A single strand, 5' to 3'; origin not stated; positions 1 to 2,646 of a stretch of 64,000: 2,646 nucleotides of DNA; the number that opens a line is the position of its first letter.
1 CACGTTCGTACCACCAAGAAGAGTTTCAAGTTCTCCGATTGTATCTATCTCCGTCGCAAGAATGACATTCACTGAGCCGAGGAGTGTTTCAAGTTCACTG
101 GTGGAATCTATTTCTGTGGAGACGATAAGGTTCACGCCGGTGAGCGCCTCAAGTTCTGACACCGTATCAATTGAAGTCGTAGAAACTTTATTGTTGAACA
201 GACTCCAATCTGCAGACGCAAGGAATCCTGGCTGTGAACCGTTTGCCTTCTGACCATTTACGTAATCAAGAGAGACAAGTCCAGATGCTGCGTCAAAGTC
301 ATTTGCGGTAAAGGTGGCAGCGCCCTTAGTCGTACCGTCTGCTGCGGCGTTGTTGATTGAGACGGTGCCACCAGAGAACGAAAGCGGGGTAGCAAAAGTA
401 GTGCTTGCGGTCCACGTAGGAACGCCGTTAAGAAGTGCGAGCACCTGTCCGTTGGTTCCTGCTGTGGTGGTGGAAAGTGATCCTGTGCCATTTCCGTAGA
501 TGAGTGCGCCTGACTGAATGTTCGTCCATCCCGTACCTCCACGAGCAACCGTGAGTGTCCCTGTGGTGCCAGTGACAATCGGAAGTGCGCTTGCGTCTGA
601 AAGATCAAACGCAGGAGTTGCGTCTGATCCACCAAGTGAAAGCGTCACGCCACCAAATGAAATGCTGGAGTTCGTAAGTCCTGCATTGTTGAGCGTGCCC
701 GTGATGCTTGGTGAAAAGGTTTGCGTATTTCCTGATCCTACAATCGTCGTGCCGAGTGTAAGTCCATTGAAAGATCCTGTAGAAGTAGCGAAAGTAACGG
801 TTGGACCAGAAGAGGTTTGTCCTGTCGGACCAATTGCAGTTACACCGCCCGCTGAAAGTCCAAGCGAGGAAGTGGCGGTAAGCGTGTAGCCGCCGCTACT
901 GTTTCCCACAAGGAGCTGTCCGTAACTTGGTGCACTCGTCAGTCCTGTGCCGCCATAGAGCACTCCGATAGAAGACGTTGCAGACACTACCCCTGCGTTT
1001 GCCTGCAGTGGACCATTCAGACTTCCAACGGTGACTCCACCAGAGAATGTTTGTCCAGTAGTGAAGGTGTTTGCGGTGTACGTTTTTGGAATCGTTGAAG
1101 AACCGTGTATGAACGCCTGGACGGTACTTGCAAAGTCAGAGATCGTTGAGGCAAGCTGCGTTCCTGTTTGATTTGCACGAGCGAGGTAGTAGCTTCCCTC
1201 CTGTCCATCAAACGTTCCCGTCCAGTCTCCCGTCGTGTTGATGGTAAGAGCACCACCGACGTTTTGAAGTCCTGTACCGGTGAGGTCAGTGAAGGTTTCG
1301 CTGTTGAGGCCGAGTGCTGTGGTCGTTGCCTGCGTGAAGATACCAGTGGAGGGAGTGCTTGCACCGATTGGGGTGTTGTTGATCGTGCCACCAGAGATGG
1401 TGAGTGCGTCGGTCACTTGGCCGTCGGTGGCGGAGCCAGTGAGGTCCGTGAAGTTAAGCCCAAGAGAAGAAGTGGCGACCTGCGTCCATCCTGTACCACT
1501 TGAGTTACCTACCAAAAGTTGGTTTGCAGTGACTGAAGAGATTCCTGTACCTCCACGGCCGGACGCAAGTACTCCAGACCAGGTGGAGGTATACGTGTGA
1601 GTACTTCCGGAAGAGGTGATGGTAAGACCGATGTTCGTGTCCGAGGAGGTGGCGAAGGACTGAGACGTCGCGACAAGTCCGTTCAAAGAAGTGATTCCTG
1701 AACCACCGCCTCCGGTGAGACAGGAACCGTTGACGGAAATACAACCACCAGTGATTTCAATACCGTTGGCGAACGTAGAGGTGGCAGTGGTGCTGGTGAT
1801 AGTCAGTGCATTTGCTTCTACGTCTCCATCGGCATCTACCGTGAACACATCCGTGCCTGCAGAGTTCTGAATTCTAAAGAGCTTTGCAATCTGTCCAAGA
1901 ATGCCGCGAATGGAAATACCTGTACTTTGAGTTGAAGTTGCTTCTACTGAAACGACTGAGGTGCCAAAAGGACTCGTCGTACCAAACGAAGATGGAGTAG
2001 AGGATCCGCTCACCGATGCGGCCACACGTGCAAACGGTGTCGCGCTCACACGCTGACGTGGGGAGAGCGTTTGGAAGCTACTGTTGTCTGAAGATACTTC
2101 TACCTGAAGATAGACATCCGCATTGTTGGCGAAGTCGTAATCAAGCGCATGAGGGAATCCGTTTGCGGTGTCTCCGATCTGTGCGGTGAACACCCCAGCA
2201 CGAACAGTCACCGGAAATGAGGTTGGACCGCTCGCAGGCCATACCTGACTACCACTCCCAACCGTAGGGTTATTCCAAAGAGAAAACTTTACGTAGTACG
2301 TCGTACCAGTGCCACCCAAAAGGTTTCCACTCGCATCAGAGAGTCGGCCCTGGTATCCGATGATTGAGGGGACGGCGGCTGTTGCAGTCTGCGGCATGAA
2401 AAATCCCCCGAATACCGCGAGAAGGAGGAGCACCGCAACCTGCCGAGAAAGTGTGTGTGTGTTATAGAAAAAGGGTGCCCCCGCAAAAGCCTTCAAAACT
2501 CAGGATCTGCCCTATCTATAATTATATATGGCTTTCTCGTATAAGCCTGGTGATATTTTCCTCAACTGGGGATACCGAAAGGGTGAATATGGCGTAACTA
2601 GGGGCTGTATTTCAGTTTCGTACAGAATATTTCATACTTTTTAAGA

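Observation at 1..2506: Giant repetitive secreted surface protein with 63-bp in-frame tandem DNA repeats, truncated by the window edge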

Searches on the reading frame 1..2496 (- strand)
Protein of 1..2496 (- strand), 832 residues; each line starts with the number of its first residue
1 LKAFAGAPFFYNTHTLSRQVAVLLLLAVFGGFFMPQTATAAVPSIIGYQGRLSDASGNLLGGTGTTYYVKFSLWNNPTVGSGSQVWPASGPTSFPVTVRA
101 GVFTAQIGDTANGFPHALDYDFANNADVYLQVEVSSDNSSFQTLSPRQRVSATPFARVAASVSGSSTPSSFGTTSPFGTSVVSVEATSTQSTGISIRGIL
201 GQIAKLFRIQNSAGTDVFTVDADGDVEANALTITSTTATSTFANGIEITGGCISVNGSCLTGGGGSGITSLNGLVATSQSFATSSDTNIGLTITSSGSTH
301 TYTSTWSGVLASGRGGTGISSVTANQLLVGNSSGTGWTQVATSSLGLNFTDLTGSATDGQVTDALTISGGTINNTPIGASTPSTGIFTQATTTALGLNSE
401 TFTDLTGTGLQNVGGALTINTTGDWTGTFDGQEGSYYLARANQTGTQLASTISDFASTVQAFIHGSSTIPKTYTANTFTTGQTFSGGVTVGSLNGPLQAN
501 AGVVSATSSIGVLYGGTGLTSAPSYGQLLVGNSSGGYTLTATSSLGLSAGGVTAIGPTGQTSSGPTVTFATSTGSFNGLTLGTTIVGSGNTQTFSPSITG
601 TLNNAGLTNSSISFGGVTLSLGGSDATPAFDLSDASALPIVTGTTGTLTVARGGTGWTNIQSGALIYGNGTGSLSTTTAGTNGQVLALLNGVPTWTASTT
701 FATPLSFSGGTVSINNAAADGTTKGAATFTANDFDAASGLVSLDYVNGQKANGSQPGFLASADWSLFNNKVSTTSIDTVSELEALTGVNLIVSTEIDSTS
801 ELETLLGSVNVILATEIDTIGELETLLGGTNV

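Call 6: search_protein_families(library=pfam, proteins=[window:1-2496:-], max_evalue=1)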
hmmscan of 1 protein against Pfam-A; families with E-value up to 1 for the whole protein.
window:1-2496:- (832 aa): 0 families

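Call 9: find_homologous_proteins(query=window:1-2496:-)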
Query window:1-2496:- (832 aa): 195 proteins with E <= 0.001 among 8000 candidates; the best 120 are listed.
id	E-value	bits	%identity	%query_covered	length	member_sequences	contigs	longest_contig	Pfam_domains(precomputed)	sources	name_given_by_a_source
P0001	5.2e-157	542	70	17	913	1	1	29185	-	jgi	jgi:hypothetical protein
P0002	1.7e-136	475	43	43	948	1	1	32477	-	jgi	jgi:hypothetical protein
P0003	1.2e-134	468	54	52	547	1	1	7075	-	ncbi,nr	ncbi:MAG: hypothetical protein HZA80_00030, partial [Candidatus Taylorbacteria bacterium]|nr:hypothe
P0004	1.0e-131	459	78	11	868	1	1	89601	-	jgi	jgi:hypothetical protein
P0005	5.2e-115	404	39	40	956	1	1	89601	PF22632.3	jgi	jgi:hypothetical protein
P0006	1.3e-107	379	49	28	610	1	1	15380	-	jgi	jgi:hypothetical protein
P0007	1.1e-105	373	42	40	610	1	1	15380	-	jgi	jgi:hypothetical protein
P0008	8.4e-94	333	46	34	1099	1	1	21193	PF13884.12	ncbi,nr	ncbi:tail fiber domain-containing protein [Candidatus Parcubacteria bacterium]|nr:tail fiber domain-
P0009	3.5e-90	322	78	11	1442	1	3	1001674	-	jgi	jgi:hypothetical protein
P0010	1.1e-87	313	64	21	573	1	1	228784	-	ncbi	ncbi:MAG: hypothetical protein AAB381_01635, partial [Patescibacteria group bacterium]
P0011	2.0e-87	312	77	11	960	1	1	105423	-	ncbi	-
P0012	2.1e-83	299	57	33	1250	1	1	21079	PF12728.14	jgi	-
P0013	2.6e-82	295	52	38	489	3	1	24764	-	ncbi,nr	ncbi:MAG TPA: hypothetical protein PLB51_01725, partial [Candidatus Paceibacterota bacterium]|nr:hyp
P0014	4.9e-80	288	45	48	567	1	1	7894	-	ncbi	ncbi:MAG: hypothetical protein RLZZ26_490, partial [Candidatus Parcubacteria bacterium]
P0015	4.1e-76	275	46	38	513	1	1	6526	-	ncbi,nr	ncbi:MAG: helix-turn-helix domain-containing protein, partial [Patescibacteria group bacterium]|nr:h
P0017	2.6e-73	266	44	37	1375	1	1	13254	PF13884.12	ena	-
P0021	2.9e-70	256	42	46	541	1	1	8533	PF19264.5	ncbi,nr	ncbi:hypothetical protein EXS57_03095, partial [Candidatus Kaiserbacteria bacterium]|nr:hypothetical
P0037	8.8e-53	198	49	25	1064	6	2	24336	PF16403.12,PF13884.12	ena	-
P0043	1.8e-50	190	-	-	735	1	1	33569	PF13884.12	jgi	jgi:Chaperone of endosialidase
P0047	2.2e-45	173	79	9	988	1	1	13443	PF13884.12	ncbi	-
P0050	1.4e-42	164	34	26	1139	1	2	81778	PF13884.12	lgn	-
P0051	1.3e-40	158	52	22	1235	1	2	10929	PF21722.5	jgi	jgi:fibronectin-binding autotransporter adhesin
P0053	2.2e-40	157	77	8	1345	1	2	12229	PF13884.12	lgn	-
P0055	2.1e-39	154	43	28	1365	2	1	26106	PF13884.12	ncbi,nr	ncbi:MAG: tail fiber domain-containing protein [Parcubacteria group bacterium]|nr:tail fiber domain-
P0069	1.6e-32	131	45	37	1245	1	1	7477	PF13884.12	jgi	jgi:hypothetical protein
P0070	1.4e-31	128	64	11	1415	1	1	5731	PF13884.12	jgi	-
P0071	3.6e-31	126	54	16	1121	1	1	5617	PF13884.12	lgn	-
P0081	1.7e-26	111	71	11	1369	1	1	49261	PF13884.12,PF13472.13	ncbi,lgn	-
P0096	1.3e-22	98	63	13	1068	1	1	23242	PF13884.12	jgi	jgi:hypothetical protein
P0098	4.3e-22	96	49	13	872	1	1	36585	PF13884.12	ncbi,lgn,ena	-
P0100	2.5e-21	94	71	11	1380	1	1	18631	PF13884.12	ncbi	-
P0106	4.8e-20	90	39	26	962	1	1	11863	PF16403.12,PF13884.12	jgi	jgi:hypothetical protein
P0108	1.4e-19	88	76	9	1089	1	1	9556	PF13884.12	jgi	jgi:hypothetical protein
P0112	3.1e-19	87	56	12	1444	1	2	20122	PF13884.12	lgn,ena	-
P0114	7.8e-19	86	83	8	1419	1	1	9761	PF13884.12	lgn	-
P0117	1.9e-18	84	53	15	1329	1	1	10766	PF13884.12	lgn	-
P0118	5.4e-18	83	52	13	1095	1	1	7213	PF13884.12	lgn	-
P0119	5.5e-18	83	41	27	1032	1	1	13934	PF16403.12,PF13884.12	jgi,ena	-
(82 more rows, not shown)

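Call 23: search_protein_families(library=phrogs, proteins=[window:1-2496:-], max_evalue=0.1)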
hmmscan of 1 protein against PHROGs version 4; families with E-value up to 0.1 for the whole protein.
window:1-2496:- (832 aa): 0 families

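Call 24: search_protein_families(library=ncbifam, proteins=[window:1-2496:-], max_evalue=0.1)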
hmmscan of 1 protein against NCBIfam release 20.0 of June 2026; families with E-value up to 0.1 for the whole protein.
window:1-2496:- (832 aa): 0 families

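Call 30: search_solved_structures(query=window:1-2496:-, max_evalue=1)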
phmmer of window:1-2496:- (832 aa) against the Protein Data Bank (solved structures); distinct sequences matched with E-value up to 1: 1.
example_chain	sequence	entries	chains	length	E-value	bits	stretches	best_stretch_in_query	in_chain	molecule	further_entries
3p42_A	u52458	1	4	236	0.83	11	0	11-88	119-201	Predicted protein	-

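Call 65: predict_structure(alignment_id=A3)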
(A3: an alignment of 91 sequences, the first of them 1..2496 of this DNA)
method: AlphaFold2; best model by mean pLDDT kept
length: 832 residues; sequences in the alignment: 91
mean_pLDDT: 52.8   pTM: 0.39
mean pLDDT of the five models: 52.8, 52.7, 51.5, 50.9, 50.8
residues with pLDDT >= 90: 101; 70-90: 56; 50-70: 151; < 50: 524
segments of 3 or more residues with pLDDT < 50: 1-4, 33-39, 165-170, 172-180, 185-188, 243-245, 249-251, 253-292, 297-306, 340-343, 347-552, 557-562, 570-576, 591-615, 617-620, 628-655, 676-687, 689-785, 814-819, 830-832
pLDDT, mean of each block of 10 residues (from residue 1): 51 67 77 50 89 95 96 97 97 98 97 95 89 98 96 63 48 44 50 65 81 85 83 54 48 47 45 42 46 47 46 50 60 53 44 40 38 36 35 34 36 38 36 34 33 31 33 35 39 37 37 35 38 37 40 48 49 47 51 41 42 44 47 42 39 47 54 50 47 41 39 42 41 40 38 39 39 40 50 55 53 52 52 42
secondary structure, 60 per line:
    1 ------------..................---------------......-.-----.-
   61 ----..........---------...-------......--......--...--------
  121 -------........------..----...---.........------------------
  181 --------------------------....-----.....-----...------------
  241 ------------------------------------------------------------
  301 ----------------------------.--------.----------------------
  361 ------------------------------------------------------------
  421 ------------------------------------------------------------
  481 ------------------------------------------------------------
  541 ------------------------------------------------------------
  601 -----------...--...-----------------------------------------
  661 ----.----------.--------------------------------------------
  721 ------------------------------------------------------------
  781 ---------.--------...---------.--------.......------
elements in order (helices of 4 or more, strands of 3 or more residues): H13-30 E46-51 E65-74 E84-86 E94-99 E102-107 E128-135 E148-150 H154-162 E207-210 E216-220 E226-228 E612-614 E617-619 H820-826

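Call 69: fold_search(model_id=the predicted structure, library=pdb)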
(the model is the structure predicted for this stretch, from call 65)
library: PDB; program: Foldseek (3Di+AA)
matches with E <= 10: 789; with E <= 0.001: 0
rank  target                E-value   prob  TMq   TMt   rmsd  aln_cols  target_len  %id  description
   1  5t98_A                1.3e-02  0.99  0.08  0.09   5.2       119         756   13  Crystal structure of BuGH2Awt (released 2017-09-13)
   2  7nyc_A                1.4e-02  0.97  0.09  0.05   6.2       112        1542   12  cryoEM structure of 3C9-sMAC (released 2021-10-06)
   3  5t99_A                2.3e-02  0.99  0.09  0.09   4.6       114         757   14  Crystal structure of BuGH2Awt in complex with Galactoisofagomine (released 2017-09-13)
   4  8oxy_A                2.3e-02  0.80  0.08  0.10  18.9       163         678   15  Transglutaminase 3 without calcium in complex with DH patient-derived Fab DH63-B02 (released 2023-10-18)
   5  6o9v_A                2.8e-02  0.35  0.06  0.15  16.0       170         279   12  KirBac3.1 mutant at a resolution of 3.1 Angstroms (released 2020-05-27)
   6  7n9l                  3.0e-02  0.28  0.07  0.15  18.0       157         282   14  KirBac3.1 C71S C262S (released 2021-12-29)
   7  4lp8                  3.3e-02  0.25  0.07  0.14  17.8       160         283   12  A Novel Open-State Crystal Structure of the Prokaryotic Inward Rectifier KirBac3.1 (released 2013-11-20)
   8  6byg_A                3.7e-02  0.92  0.08  0.08   5.8       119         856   13  Crystal structure of the nucleophile mutant (E575A) of the GH2 exo-beta-mannanase from Xanthomonas axonopodis pv. citr (released 2018-07-18)
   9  5t98_B                4.0e-02  0.66  0.07  0.08  12.2       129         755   12  Crystal structure of BuGH2Awt (released 2017-09-13)
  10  1nug_B                4.0e-02  0.47  0.07  0.08  18.3       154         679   16  Role of Calcium Ions in the Activation and Activity of the Transglutaminase 3 Enzyme (2 calciums, 1 Mg, inactive form) (released 2003-04-22)
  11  5a7m_A                4.2e-02  0.25  0.07  0.07  13.7       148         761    7  The structure of Hypocrea jecorina beta-xylosidase Xyl3A (Bxl1) (released 2016-08-10)
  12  7n9k                  4.8e-02  0.28  0.07  0.15  17.9       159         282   13  KirBac3.1 L124M mutant (released 2021-12-29)
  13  6za2_B                5.0e-02  0.77  0.08  0.07   9.4       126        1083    9  Crystal structure of dimeric latent PorU from Porphyromonas gingivalis (released 2021-09-29)
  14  2vot_B                5.0e-02  0.60  0.07  0.07  11.2       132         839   11  Structural and biochemical evidence for a boat-like transition state in beta-mannosidases (released 2008-04-01)
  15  2wlj_B                5.0e-02  0.25  0.07  0.15  16.7       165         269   13  Potassium channel from Magnetospirillum magnetotacticum (released 2010-06-09)
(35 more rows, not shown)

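Call 94: fold_search(model_id=the predicted structure, library=viral)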
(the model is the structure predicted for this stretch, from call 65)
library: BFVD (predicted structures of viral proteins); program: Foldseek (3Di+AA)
matches with E <= 10: 305; with E <= 0.001: 0
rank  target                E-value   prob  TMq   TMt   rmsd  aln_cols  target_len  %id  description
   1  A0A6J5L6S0            2.4e-03  0.47  0.09  0.07  19.1       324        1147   19  Uncharacterized protein [uncultured Caudovirales phage]
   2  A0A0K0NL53            3.4e-03  0.97  0.08  0.10  16.9       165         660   16  Putative structural protein [Gordonia phage GMA6]
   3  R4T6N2                4.4e-03  0.33  0.07  0.13  20.6       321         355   17  Uncharacterized protein [Halogranum tailed virus 1]
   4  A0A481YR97            6.2e-03  0.57  0.10  0.17  22.7       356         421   14  Uncharacterized protein [Marseillevirus LCMAC101]
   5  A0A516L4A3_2          6.2e-03  0.18  0.06  0.06  39.1       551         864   14  (no name in the UniProt tables at hand)
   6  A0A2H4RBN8            1.3e-02  0.23  0.09  0.10  33.0       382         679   10  VP3 [Sulfolobus ellipsoid virus 1]
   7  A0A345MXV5            1.3e-02  0.11  0.05  0.09  26.4       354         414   16  Uncharacterized protein [Cressdnaviricota sp.]
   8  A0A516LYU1            1.3e-02  0.41  0.08  0.11  20.0       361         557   15  (no name in the UniProt tables at hand)
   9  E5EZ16                1.4e-02  0.20  0.09  0.08  17.5       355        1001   11  (no name in the UniProt tables at hand)
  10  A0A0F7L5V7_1          1.7e-02  0.06  0.05  0.04  42.4       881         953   15  Uncharacterized protein [uncultured marine virus]
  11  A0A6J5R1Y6            1.9e-02  1.00  0.08  0.25   8.6        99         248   25  Uncharacterized protein [uncultured Caudovirales phage]
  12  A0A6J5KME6            1.9e-02  0.90  0.08  0.20  16.5       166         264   17  Uncharacterized protein [uncultured Caudovirales phage]
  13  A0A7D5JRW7            1.9e-02  0.28  0.10  0.07  30.3       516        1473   15  (no name in the UniProt tables at hand)
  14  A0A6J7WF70            1.9e-02  0.06  0.05  0.05  30.6       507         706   15  Collagen triple helix repeat [uncultured Caudovirales phage]
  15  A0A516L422            2.0e-02  0.47  0.08  0.09  21.0       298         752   15  (no name in the UniProt tables at hand)
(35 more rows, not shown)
